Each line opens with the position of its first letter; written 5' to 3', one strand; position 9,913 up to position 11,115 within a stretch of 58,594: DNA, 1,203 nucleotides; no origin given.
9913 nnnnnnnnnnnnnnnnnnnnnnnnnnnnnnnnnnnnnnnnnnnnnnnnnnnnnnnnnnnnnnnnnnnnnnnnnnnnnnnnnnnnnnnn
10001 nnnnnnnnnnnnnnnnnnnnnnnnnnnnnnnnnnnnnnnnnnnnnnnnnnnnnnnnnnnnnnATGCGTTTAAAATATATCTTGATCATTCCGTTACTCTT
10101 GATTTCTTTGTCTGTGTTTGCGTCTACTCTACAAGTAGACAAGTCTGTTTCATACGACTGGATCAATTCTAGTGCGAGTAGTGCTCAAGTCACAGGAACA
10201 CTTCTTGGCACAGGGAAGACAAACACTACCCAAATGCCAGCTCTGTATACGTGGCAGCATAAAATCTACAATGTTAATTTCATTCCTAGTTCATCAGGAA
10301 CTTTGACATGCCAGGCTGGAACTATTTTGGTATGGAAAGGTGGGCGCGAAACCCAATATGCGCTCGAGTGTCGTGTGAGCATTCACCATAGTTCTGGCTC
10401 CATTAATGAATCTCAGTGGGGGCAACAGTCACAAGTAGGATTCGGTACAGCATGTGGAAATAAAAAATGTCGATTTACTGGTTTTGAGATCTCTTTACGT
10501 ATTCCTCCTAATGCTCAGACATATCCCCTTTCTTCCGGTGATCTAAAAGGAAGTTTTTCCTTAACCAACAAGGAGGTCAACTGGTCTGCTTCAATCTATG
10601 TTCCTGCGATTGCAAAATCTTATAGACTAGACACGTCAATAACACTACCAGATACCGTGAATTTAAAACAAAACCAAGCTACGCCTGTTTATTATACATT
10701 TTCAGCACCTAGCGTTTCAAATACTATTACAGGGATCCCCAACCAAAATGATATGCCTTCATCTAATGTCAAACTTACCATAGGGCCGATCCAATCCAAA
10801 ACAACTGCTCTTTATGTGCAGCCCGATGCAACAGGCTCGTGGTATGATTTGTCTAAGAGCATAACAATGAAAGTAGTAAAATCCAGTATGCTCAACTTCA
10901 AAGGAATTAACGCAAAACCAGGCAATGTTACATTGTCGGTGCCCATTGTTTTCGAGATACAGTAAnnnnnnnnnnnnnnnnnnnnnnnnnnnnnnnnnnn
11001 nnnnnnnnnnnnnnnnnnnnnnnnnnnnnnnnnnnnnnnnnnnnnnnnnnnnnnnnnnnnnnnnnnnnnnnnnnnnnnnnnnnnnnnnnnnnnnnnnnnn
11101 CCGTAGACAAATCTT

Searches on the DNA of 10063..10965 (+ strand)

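Call 63: search_dna_similar(query=window:10063-10965:+, collection=plasmids, mode=near, max_rows=60)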
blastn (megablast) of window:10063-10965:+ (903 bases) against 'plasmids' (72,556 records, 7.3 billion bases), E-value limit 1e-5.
Records with a match: 57; places in all: 57; records where one place covers at least 80% of the query: 57.
Best place of each record, by identity: >=99% 45; 95-99% 5; 80-90% 7.
By first word of the organism name: Escherichia 57.
By predicted mobility (MOB-suite, as given by PLSDB): conjugative 28; non-mobilizable 19; mobilizable 10.
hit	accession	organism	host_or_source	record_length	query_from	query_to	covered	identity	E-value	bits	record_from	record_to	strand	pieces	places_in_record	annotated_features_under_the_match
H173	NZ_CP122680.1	Escherichia coli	Sus scrofa,feces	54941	1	903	100%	100.0%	0e+0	1668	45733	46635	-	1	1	fedF: F18 fimbrial adhesin subunit FedF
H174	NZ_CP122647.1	Escherichia coli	Sus scrofa,feces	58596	1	903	100%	100.0%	0e+0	1668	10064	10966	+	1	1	fedF: F18 fimbrial adhesin subunit FedF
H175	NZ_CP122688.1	Escherichia coli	Sus scrofa,feces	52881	1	903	100%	100.0%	0e+0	1668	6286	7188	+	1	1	fedF: F18 fimbrial adhesin subunit FedF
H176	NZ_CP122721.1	Escherichia coli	Sus scrofa,feces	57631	1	903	100%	100.0%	0e+0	1668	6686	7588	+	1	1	fedF: F18 fimbrial adhesin subunit FedF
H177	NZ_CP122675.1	Escherichia coli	Sus scrofa,feces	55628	1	903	100%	100.0%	0e+0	1668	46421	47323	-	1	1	fedF: F18 fimbrial adhesin subunit FedF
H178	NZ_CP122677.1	Escherichia coli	Sus scrofa,feces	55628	1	903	100%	100.0%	0e+0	1668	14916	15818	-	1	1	fedF: F18 fimbrial adhesin subunit FedF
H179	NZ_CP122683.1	Escherichia coli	Sus scrofa,feces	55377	1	903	100%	99.9%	0e+0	1663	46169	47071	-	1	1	fedF: F18 fimbrial adhesin subunit FedF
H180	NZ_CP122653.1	Escherichia coli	Sus scrofa,feces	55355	1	903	100%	99.9%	0e+0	1663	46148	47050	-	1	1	fedF: F18 fimbrial adhesin subunit FedF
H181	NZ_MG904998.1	Escherichia coli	pig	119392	1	903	100%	99.8%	0e+0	1657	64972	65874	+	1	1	fedF: F18 fimbrial adhesin subunit FedF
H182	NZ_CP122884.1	Escherichia coli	Sus scrofa,feces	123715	1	903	100%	99.8%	0e+0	1657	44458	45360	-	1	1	fedF: F18 fimbrial adhesin subunit FedF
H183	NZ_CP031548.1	Escherichia coli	pig,cell culture,feces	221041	1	903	100%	99.7%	0e+0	1652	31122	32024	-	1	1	fedF: F18 fimbrial adhesin subunit FedF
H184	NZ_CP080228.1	Escherichia coli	Sus scrofa domesticus,clinical sample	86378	1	903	100%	99.7%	0e+0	1652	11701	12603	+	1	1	fedF: F18 fimbrial adhesin subunit FedF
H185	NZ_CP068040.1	Escherichia coli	swine,intestinal tract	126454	1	903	100%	99.7%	0e+0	1652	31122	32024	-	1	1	fedF: F18 fimbrial adhesin subunit FedF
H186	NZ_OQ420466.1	Escherichia coli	-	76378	1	903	100%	99.7%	0e+0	1652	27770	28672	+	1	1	fedF: F18 fimbrial adhesin subunit FedF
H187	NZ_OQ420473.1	Escherichia coli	-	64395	1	903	100%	99.7%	0e+0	1652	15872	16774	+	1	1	fedF: F18 fimbrial adhesin subunit FedF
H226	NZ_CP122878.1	Escherichia coli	Sus scrofa,feces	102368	1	902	100%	80.9%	0e+0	708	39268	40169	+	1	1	hypothetical protein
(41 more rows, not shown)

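Call 64: get_annotated_region(hit=H226, flank=9000)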
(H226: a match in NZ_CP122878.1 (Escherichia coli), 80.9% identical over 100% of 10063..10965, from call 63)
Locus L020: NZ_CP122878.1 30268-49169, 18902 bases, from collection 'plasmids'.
description: Escherichia coli strain ETEC1717 plasmid unnamed2, complete sequence
organism: Escherichia coli (NCBI taxid 562)
taxonomy: Bacteria; Pseudomonadota; Gammaproteobacteria; Enterobacterales; Enterobacteriaceae; Escherichia; Escherichia coli
host: -; source: Sus scrofa,feces; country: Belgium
typing (MOB-suite, as given by PLSDB): mobilizable; replicon IncFIB,IncFIC,rep_cluster_2244; relaxase MOBF
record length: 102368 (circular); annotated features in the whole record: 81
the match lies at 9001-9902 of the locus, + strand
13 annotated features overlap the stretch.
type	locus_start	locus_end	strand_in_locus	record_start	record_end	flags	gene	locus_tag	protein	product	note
CDS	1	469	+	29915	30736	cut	-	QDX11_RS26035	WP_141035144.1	helix-turn-helix transcriptional regulator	GO:0006355 - regulation of DNA-templated transcription [Evidence IEA]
CDS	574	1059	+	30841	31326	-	-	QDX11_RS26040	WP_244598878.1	lipopolysaccharide core heptose(II)-phosphate phosphatase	-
CDS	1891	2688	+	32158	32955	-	istB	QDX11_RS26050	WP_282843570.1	IS21-like element IS21 family helper ATPase IstB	-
CDS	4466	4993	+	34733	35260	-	-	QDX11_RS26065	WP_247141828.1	hypothetical protein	-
CDS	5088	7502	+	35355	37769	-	pefC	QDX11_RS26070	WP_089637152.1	PefC/AfrB family outer membrane usher protein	-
CDS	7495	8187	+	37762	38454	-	-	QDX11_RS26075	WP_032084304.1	fimbrial chaperone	-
CDS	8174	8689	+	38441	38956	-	-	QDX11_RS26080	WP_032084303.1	hypothetical protein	-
CDS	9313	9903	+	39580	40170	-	-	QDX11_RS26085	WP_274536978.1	hypothetical protein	-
CDS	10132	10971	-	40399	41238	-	-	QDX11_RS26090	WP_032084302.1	helix-turn-helix transcriptional regulator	GO:0006355 - regulation of DNA-templated transcription [Evidence IEA]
CDS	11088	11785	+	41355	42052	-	-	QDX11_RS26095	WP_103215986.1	IS1-like element IS1A family transposase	GO:0006313 - DNA transposition [Evidence IEA]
CDS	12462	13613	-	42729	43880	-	-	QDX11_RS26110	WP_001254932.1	IS30-like element IS30 family transposase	GO:0006313 - DNA transposition [Evidence IEA]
CDS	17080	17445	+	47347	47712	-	-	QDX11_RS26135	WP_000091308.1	hypothetical protein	-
CDS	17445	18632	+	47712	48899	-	-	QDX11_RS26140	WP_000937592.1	IS91 family transposase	-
